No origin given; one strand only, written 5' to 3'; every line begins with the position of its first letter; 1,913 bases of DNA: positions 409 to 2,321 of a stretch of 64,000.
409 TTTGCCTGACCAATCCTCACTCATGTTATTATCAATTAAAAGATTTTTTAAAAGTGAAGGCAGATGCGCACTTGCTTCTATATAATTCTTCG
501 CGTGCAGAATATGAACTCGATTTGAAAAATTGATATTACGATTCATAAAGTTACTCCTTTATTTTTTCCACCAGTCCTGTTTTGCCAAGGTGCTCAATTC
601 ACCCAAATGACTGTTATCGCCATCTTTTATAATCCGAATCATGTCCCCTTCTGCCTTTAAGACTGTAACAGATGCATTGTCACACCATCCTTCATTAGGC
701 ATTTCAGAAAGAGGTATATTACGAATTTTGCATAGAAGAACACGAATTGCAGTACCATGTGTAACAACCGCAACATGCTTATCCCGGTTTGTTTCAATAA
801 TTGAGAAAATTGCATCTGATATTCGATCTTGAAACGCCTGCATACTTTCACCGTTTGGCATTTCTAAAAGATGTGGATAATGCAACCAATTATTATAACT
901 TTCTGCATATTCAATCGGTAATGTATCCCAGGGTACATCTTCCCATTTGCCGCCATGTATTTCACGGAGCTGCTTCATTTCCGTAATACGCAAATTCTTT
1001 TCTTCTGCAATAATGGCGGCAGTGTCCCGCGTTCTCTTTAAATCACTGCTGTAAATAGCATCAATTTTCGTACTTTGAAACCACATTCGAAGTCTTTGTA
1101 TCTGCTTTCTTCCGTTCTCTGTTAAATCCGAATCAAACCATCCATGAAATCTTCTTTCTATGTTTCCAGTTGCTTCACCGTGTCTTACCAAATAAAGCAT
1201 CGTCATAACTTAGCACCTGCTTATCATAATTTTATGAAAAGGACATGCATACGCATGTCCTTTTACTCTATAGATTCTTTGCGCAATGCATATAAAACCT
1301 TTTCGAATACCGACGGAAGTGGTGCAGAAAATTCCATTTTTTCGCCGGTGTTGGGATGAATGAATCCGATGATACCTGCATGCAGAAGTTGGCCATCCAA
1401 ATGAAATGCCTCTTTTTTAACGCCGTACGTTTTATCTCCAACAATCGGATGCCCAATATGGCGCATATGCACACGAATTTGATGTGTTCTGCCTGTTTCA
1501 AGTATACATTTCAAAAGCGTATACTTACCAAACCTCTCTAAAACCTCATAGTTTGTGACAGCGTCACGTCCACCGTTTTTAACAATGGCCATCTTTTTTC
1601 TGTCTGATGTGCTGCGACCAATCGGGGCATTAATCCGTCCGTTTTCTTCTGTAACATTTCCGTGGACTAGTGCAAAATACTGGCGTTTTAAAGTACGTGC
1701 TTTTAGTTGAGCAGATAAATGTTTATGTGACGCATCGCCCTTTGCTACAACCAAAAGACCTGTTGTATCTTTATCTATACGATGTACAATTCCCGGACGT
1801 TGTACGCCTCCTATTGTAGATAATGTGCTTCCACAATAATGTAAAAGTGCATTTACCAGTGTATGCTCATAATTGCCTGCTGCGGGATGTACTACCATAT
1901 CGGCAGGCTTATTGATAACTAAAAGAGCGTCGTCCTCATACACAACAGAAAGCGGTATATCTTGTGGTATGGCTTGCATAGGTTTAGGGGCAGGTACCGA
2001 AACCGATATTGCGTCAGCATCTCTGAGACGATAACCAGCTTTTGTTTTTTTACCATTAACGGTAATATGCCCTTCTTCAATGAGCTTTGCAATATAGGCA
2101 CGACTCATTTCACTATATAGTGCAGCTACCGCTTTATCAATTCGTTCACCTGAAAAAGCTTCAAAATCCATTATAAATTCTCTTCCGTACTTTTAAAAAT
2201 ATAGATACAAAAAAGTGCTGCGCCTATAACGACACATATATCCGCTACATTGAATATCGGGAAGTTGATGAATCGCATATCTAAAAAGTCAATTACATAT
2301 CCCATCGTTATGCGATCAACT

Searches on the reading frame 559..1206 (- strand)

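Call 78: search_protein_families(library=pfam, proteins=[window:559-1206:-], max_evalue=0.00001)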
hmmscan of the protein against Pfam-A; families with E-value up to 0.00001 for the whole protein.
window:559-1206:- (215 aa): 1 family
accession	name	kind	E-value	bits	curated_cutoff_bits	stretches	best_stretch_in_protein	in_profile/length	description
PF00300.27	His_Phos_1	-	6.2e-59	199.4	21.7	1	4-192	1-188/194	Histidine phosphatase superfamily (branch 1)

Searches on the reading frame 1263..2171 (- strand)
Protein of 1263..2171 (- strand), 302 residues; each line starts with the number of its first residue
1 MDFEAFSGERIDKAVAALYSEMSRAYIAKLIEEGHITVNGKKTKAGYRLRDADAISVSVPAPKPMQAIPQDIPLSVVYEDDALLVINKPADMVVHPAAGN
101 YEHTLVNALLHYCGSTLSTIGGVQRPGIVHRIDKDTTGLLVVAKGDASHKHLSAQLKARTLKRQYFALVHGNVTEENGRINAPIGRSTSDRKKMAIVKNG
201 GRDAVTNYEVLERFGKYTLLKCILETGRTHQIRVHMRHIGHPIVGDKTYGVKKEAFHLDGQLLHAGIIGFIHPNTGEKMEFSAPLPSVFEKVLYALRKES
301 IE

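Call 78: search_protein_families(library=pfam, proteins=[window:1263-2171:-], max_evalue=0.00001)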
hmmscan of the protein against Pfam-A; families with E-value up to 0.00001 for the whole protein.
window:1263-2171:- (302 aa): 2 families
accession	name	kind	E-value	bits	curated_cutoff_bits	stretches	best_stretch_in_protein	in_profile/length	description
PF00849.27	PseudoU_synth_2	-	2.7e-34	119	26.8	1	83-238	2-152/152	RNA pseudouridylate synthase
PF01479.30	S4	-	1.5e-09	37.8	22.8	1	9-54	1-47/48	S4 domain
